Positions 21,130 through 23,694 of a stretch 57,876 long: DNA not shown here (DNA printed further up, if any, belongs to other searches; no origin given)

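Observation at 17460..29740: Candidate undescribed system: STAND-type nucleotide cyclases + cNMP-gated patatin phospholipase + membrane beta-propeller pseudo-NTPase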

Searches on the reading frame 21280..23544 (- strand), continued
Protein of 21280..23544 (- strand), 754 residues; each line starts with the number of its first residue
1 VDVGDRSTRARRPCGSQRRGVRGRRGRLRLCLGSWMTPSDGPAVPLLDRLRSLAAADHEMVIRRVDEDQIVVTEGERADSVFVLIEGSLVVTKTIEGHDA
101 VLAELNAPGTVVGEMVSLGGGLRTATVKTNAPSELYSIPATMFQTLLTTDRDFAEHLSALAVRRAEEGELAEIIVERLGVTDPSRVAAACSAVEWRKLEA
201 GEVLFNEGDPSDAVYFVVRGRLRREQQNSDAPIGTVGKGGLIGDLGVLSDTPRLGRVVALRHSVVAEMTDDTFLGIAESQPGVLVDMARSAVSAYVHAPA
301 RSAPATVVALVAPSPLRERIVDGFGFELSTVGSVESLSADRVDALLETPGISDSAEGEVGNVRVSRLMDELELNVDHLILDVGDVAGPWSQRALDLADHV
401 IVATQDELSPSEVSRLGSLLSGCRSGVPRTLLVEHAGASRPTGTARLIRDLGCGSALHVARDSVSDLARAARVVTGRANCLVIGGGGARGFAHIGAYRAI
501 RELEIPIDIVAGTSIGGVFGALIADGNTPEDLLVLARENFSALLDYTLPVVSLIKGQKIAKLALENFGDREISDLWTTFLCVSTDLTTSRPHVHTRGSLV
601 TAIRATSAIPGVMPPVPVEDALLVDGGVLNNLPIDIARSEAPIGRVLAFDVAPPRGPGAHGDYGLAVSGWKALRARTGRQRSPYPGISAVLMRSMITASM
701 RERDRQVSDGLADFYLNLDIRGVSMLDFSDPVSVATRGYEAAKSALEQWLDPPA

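Call 83: search_protein_families(library=pfam, proteins=[L014:12117-14045:+, L015:12873-14099:+, L019:8799-9899:+, L059:7460-9904:+, L032:12127-13413:-, L050:9338-10384:+, L048:7990-8703:-, L044:4833-9302:+, L068:2871-5948:+, L052:12270-16238:-], max_evalue=0.00001)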
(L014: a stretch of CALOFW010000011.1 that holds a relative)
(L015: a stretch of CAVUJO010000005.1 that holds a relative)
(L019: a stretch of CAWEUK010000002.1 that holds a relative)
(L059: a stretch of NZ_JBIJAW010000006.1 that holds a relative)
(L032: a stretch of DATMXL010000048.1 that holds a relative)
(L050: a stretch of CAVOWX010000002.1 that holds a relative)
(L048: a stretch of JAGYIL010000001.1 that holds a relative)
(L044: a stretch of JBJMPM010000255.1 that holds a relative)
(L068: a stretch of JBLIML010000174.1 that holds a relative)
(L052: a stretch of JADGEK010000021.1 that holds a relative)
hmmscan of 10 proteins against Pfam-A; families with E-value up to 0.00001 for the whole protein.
L014:12117-14045:+ (643 aa): 3 families
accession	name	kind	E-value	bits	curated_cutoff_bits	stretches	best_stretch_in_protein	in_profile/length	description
PF00005.33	ABC_tran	-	4.6e-34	118.4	25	1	363-512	1-137/137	ABC transporter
PF00027.35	cNMP_binding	-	8.6e-20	70.9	27.5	1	569-641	2-74/89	Cyclic nucleotide-binding domain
PF13304.12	AAA_21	-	6.8e-07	30.1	27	0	501-545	258-302/304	AAA domain, putative AbiEii toxin, Type IV TA system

L015:12873-14099:+ (409 aa): 4 families
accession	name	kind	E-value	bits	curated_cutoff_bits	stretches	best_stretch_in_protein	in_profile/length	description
PF00005.33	ABC_tran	-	1.1e-34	120.4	25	1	115-264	1-137/137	ABC transporter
PF00027.35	cNMP_binding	-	1.7e-20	73.2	27.5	1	321-403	2-84/89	Cyclic nucleotide-binding domain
PF13304.12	AAA_21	-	3.5e-07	31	27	0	253-297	258-302/304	AAA domain, putative AbiEii toxin, Type IV TA system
PF02463.25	SMC_N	-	3.8e-06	26.9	40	0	127-309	26-213/220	RecF/RecN/SMC N terminal domain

L019:8799-9899:+ (367 aa): 3 families
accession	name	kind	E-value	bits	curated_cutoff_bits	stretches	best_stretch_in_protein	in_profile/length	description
PF00005.33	ABC_tran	-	2.7e-34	119.1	25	1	38-188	1-137/137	ABC transporter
PF00027.35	cNMP_binding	-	1.9e-20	73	27.5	1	245-331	2-88/89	Cyclic nucleotide-binding domain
PF02463.25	SMC_N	-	1.2e-06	28.5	40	0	50-233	26-213/220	RecF/RecN/SMC N terminal domain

L059:7460-9904:+ (815 aa): 2 families
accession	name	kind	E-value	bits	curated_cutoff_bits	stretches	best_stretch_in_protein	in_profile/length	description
PF00027.35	cNMP_binding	-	5.8e-18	65.1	27.5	1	43-129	2-87/89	Cyclic nucleotide-binding domain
PF00305.24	Lipoxygenase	-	1.1e-07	31.2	23.6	1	440-556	290-407/673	Lipoxygenase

L032:12127-13413:- (429 aa): 2 families
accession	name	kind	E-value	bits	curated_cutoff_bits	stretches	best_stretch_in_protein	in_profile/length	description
PF07228.17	SpoIIE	-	1.1e-38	133.5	25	1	228-428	2-191/192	Stage II sporulation protein E (SpoIIE)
PF00027.35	cNMP_binding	-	2.6e-21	75.8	27.5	1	39-125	3-88/89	Cyclic nucleotide-binding domain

L050:9338-10384:+ (349 aa): 4 families
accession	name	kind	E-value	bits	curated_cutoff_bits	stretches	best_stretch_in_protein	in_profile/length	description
PF00005.33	ABC_tran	-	5.7e-32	111.6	25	1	44-188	6-137/137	ABC transporter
PF00027.35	cNMP_binding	-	3.5e-18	65.8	27.5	1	246-327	3-84/89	Cyclic nucleotide-binding domain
PF13304.12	AAA_21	-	1.6e-09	38.7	27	0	154-222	232-303/304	AAA domain, putative AbiEii toxin, Type IV TA system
PF02463.25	SMC_N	-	1.6e-06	28.1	40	0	50-232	25-212/220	RecF/RecN/SMC N terminal domain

L048:7990-8703:- (238 aa): 2 families
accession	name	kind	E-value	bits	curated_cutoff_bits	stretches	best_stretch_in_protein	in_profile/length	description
PF00027.35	cNMP_binding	-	2.1e-18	66.5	27.5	1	39-125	2-88/89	Cyclic nucleotide-binding domain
PF13545.12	HTH_Crp_2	-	4.1e-14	52.7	27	1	159-233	2-70/70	Crp-like helix-turn-helix domain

L044:4833-9302:+ (1490 aa): 8 families
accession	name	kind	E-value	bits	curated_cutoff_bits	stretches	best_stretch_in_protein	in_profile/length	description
PF02518.31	HATPase_c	-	5.9e-32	110.9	26.4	1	1379-1486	2-110/111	Histidine kinase-, DNA gyrase B-, and HSP90-like ATPase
PF08448.16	PAS_4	-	1.5e-24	86.8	23.1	2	982-1081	2-110/110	PAS fold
PF00989.32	PAS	-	1e-15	58.1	22.6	2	976-1065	2-96/113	PAS fold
PF13188.13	PAS_8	-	1.2e-13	50.8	21.8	1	837-890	1-55/65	PAS domain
PF13426.13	PAS_9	-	1.6e-12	48.1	27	0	847-949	1-103/103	PAS domain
PF00512.31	HisKA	-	2.8e-11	43.7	26.9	1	1264-1332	2-66/66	His Kinase A (phospho-acceptor) domain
PF01590.32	GAF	-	1.1e-08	36.1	22.4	1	1118-1248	19-133/133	GAF domain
PF13185.12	GAF_2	-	1.9e-07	31.8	28.6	1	1121-1249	23-136/136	GAF domain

L068:2871-5948:+ (1026 aa): 7 families
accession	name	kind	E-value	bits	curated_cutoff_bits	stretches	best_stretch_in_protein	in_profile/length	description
PF00072.30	Response_reg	-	4.9e-48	162.3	30.2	2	688-797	1-108/111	Response regulator receiver domain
PF08447.18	PAS_3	-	2.1e-41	140.5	25.6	2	50-134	2-87/89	PAS fold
PF02518.31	HATPase_c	-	1.9e-30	106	26.4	1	403-516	1-108/111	Histidine kinase-, DNA gyrase B-, and HSP90-like ATPase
PF00512.31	HisKA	-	1.4e-22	79.9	26.9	1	291-356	1-66/66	His Kinase A (phospho-acceptor) domain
PF01627.28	Hpt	-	6.4e-13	49.2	24.6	1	853-930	2-79/84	Hpt domain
PF13426.13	PAS_9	-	1.2e-11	45.2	27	0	48-140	12-102/103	PAS domain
PF00989.32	PAS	-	2.6e-07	31.1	22.6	0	175-268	20-113/113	PAS fold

L052:12270-16238:- (1323 aa): 4 families
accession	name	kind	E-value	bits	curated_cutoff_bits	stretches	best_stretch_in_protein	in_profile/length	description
PF00668.25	Condensation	-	1.3e-73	248.7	30.6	1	34-472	6-456/456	Condensation domain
PF00501.34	AMP-binding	-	2.9e-68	230.9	29.9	1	492-848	1-384/384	AMP-binding enzyme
PF00550.31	PP-binding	-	4.6e-12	46.5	20.8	1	1023-1084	3-66/67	Phosphopantetheine attachment site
PF00975.26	Thioesterase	-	4.9e-12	47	26.4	1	1116-1208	10-107/226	Thioesterase domain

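Call 85: search_dna_similar(query=window:21280-23439:-, collection=plasmids, mode=protein, max_evalue=1e-20, max_rows=12)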
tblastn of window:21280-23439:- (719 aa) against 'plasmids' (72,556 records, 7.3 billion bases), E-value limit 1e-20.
Records with a match: 13; places in all: 13; records where one place covers at least 80% of the query: 0.
Best place of each record, by identity: <60% 13.
By first word of the organism name: Ensifer 9; Methylobacterium 2; Sinorhizobium 2.
By predicted mobility (MOB-suite, as given by PLSDB): non-mobilizable 10; conjugative 2; mobilizable 1.
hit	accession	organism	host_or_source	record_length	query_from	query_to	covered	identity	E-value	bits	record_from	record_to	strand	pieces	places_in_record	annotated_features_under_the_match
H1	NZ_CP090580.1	Methylobacterium radiotolerans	Pure isolate,Urban soil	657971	166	712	76%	30.1%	1e-39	165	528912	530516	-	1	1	patatin-like phospholipase family protein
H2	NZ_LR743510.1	Methylobacterium bullatum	-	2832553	166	713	76%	29.9%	1e-33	147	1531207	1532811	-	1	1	none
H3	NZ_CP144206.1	Sinorhizobium chiapasense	mixed culture,rhizosphere soil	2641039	161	708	76%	29.2%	2e-36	155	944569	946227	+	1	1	none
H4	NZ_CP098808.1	Ensifer adhaerens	whole organism,soil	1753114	166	716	77%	28.7%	1e-37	159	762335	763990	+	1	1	none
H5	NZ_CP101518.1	Ensifer adhaerens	cell cuture,rhizosphere soil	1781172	166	716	77%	28.7%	1e-37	159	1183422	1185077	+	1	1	none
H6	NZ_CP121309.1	Ensifer adhaerens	bacterial colony,soil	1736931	166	716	77%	28.5%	1e-38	162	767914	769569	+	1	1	none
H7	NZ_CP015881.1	Ensifer adhaerens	silty clay loam soil (pH 6.1)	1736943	166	716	77%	28.5%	1e-38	162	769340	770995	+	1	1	none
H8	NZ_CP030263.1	Ensifer adhaerens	Zea mays,whole organism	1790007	166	716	77%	28.5%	2e-38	161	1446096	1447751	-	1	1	none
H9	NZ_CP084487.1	Ensifer adhaerens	cellculture,soil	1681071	166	716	77%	28.5%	6e-38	160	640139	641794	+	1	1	none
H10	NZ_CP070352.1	Ensifer sp. PDNC004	cell culture,Plastic debris in ...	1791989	166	716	77%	28.4%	1e-37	159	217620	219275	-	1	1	none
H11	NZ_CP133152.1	Sinorhizobium chiapasense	Acaciella angustissima,cell culture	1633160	161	604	62%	31.5%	1e-38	162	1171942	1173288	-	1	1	none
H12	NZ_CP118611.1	Ensifer adhaerens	Pure isolate,Rhizosphere of Cyperus ...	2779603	161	600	61%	29.5%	7e-36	154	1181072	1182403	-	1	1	none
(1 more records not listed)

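Call 86: search_dna_similar(query=window:21280-23439:-, collection=phages, mode=protein, max_evalue=1e-10, max_rows=8)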
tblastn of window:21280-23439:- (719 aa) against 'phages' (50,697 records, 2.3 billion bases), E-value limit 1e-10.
Records with a match: 1; places in all: 1; records where one place covers at least 80% of the query: 0.
Best place of each record, by identity: <60% 1.
By first word of the organism name: Bacteriophage 1.
By host as written in the record: - 1.
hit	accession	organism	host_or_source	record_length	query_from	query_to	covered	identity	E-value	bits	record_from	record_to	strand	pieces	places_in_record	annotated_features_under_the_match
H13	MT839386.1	Bacteriophage sp.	human fecal samples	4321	463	713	35%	27.9%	1e-16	91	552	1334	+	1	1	record has no annotation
